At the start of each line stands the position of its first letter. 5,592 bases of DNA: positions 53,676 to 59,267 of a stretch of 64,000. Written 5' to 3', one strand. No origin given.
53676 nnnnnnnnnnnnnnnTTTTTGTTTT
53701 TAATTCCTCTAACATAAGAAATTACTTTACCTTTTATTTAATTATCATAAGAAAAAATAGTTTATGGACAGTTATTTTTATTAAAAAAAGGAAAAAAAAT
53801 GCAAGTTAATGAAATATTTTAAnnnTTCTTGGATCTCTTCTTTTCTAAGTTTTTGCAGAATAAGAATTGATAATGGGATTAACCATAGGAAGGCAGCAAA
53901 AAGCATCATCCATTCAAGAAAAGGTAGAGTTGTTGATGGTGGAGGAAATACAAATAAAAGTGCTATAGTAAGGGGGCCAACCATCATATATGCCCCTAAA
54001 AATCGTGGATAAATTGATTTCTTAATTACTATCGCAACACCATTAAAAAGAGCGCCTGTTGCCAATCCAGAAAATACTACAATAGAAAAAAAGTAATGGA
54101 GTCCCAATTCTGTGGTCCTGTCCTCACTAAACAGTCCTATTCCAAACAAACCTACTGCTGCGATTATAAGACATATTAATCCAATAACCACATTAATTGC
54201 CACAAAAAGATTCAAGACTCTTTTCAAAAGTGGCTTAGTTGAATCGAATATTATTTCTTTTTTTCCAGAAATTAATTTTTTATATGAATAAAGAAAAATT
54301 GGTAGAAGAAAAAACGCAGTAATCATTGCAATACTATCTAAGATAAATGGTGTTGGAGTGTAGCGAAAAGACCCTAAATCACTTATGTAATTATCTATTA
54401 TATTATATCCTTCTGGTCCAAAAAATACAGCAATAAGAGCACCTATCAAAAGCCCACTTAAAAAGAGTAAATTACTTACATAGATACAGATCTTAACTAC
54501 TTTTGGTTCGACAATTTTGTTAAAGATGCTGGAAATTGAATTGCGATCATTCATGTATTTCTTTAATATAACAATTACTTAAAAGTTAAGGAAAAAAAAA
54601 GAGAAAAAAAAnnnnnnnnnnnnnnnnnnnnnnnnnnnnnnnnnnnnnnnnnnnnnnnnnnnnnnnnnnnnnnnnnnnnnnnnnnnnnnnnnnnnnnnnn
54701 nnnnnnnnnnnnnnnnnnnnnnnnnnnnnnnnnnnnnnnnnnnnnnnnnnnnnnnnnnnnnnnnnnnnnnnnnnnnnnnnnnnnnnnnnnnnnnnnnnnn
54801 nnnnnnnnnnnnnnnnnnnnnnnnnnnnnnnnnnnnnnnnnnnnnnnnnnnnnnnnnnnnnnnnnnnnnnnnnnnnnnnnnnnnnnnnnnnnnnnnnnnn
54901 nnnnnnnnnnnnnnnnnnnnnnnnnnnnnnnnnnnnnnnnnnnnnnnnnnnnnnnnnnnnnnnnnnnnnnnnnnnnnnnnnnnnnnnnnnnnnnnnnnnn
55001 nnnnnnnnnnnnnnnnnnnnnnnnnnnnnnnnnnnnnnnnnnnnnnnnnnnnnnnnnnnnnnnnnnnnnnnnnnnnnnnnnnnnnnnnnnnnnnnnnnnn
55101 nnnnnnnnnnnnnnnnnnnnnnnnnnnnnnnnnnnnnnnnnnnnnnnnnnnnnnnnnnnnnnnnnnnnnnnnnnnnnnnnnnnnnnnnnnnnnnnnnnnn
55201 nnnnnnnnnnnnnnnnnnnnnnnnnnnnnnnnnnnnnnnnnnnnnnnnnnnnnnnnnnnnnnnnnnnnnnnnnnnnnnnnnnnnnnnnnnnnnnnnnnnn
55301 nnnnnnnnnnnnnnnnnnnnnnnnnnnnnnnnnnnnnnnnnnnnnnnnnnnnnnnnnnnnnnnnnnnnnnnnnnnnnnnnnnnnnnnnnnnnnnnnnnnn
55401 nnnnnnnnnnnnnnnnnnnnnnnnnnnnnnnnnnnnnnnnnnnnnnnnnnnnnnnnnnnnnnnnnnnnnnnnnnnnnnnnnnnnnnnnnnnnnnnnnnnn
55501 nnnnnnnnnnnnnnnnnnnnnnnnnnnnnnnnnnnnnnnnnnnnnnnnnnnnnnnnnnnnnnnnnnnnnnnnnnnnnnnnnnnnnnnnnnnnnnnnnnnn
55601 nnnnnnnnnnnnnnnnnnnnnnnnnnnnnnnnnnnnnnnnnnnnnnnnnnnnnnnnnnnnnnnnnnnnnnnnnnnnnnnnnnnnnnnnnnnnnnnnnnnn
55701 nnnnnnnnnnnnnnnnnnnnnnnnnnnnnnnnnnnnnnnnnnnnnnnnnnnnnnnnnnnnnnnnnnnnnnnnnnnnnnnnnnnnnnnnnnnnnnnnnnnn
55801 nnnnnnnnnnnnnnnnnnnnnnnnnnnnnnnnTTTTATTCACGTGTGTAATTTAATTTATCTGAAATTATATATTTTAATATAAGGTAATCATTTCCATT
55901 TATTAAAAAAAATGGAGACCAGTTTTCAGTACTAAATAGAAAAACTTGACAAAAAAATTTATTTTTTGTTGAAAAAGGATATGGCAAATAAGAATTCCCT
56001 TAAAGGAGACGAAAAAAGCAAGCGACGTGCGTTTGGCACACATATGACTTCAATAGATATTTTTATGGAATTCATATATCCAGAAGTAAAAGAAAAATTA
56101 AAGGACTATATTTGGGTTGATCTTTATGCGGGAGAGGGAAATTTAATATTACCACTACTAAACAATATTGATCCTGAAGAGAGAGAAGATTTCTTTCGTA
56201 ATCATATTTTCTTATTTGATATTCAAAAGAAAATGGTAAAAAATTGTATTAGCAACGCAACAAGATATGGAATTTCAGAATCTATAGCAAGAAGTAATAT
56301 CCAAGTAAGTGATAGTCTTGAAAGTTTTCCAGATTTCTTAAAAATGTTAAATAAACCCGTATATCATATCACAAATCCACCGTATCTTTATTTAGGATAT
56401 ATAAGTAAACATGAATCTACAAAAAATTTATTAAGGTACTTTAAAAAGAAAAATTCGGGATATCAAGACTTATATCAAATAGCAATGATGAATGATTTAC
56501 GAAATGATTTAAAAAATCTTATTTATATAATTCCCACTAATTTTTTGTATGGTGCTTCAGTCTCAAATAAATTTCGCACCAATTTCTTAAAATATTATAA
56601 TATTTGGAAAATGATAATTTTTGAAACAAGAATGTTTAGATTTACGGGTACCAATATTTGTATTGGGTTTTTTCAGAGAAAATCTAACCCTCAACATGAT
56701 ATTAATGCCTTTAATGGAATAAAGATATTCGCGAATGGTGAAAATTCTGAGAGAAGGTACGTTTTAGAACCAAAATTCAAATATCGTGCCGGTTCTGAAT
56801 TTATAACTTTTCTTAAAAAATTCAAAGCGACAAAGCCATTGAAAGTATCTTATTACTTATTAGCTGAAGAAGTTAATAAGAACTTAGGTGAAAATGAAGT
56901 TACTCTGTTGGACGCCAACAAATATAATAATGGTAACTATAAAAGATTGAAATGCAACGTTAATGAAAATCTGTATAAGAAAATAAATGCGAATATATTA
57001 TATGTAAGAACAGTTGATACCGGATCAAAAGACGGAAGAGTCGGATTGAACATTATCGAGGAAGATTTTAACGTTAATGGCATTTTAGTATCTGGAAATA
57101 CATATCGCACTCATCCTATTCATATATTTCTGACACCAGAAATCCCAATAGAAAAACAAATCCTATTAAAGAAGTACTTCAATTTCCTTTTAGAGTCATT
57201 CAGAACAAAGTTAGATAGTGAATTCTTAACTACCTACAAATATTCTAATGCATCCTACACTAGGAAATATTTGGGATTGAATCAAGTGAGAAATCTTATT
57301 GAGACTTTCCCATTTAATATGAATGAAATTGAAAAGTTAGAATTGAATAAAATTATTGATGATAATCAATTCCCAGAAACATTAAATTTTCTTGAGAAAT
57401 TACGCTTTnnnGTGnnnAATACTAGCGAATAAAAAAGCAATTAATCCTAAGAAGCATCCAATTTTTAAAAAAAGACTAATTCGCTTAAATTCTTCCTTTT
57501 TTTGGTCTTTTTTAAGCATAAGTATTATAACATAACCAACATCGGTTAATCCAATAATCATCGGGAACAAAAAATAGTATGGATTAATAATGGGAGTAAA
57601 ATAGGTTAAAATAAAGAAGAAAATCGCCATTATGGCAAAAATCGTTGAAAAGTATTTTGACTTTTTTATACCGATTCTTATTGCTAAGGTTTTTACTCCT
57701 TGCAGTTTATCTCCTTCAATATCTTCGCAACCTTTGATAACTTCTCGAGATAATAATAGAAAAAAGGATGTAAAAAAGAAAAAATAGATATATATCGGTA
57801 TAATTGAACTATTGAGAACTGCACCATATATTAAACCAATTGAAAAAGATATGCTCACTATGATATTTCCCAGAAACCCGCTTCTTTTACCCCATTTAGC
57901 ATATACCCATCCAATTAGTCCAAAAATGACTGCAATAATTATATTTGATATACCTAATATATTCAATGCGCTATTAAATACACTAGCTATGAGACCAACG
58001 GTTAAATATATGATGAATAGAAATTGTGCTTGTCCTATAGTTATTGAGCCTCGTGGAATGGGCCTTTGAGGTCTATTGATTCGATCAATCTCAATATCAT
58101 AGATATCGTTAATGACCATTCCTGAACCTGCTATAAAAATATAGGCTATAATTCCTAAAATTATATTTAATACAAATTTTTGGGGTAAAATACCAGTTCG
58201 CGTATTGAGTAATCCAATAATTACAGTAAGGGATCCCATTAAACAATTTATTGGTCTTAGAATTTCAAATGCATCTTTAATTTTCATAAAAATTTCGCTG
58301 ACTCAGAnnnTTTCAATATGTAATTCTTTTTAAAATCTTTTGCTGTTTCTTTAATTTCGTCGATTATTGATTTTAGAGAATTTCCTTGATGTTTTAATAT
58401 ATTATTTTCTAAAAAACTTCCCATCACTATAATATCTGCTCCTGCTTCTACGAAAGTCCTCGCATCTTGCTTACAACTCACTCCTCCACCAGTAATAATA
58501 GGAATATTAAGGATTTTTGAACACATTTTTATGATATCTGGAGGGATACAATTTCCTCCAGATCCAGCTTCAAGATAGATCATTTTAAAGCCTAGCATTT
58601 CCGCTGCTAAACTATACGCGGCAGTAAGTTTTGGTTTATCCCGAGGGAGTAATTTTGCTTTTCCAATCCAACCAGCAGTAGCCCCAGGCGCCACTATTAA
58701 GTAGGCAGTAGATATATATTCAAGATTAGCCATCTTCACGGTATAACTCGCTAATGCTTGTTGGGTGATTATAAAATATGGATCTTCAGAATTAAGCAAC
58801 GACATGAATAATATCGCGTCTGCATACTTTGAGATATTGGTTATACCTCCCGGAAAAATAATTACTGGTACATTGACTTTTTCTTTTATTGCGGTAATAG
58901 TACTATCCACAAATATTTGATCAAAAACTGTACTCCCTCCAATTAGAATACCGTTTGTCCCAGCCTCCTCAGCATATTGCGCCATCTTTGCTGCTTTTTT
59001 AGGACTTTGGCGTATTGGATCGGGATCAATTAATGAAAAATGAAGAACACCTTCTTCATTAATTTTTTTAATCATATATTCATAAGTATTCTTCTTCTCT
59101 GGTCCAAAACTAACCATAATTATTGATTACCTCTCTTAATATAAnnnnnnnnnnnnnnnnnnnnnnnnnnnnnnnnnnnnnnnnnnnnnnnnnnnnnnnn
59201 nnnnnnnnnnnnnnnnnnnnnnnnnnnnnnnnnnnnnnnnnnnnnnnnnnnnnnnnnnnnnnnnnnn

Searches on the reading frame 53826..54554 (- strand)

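Call 22: search_protein_families(library=pfam, proteins=[window:53826-54554:-], max_evalue=0.0001)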
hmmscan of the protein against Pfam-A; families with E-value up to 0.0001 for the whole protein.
window:53826-54554:- (243 aa): 1 family
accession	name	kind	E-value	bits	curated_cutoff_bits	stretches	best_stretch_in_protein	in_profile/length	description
PF06197.19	DUF998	-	2.9e-08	34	30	0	124-228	71-181/184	Protein of unknown function (DUF998)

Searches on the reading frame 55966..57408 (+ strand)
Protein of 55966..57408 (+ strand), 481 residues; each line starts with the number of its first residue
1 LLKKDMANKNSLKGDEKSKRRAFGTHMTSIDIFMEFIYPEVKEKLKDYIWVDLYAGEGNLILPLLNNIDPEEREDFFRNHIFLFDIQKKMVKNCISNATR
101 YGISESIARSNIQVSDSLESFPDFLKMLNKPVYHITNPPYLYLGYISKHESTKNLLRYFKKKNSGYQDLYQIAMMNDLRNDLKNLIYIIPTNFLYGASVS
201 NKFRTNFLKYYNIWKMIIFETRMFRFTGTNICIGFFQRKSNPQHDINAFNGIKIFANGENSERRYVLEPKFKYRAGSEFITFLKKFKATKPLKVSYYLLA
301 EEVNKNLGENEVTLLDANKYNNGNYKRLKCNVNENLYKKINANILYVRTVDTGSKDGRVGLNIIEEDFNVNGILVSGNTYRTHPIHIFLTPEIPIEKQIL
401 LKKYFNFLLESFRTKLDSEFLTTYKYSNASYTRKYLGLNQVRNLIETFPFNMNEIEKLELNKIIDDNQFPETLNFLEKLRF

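Call 22: search_protein_families(library=pfam, proteins=[window:55966-57408:+], max_evalue=0.0001)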
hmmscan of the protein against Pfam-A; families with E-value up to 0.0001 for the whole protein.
window:55966-57408:+ (481 aa): 1 family
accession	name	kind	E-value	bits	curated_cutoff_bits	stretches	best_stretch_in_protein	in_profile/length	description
PF02384.22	N6_Mtase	-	2e-05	24.5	20.4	1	52-256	52-251/311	N-6 DNA Methylase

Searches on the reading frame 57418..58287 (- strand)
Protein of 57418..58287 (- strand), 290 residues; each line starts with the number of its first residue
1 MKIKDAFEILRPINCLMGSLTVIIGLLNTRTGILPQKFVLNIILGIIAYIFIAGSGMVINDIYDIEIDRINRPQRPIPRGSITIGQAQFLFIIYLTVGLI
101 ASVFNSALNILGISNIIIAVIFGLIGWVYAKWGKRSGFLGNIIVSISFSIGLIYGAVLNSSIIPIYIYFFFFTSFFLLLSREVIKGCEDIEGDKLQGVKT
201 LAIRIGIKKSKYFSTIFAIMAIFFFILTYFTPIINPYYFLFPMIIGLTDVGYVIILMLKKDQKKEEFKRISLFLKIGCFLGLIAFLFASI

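Call 22: search_protein_families(library=pfam, proteins=[window:57418-58287:-], max_evalue=0.0001)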
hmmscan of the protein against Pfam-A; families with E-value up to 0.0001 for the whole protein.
window:57418-58287:- (290 aa): 1 family
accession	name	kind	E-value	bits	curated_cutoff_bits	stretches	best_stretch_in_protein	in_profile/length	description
PF01040.23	UbiA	-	9.9e-39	133.5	34.2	1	21-269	4-244/250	UbiA prenyltransferase family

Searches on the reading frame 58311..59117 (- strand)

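Call 23: search_protein_families(library=pfam, proteins=[window:58311-59117:-], max_evalue=0.0001)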
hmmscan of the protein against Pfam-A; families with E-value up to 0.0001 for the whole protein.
window:58311-59117:- (269 aa): 2 families
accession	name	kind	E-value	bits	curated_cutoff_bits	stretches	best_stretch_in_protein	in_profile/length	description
PF01884.23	PcrB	-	3.9e-51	174.1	23.9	1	21-245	5-216/226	PcrB family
PF00977.27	His_biosynth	-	9.5e-06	25.6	23.6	0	182-235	51-104/228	Histidine biosynthesis protein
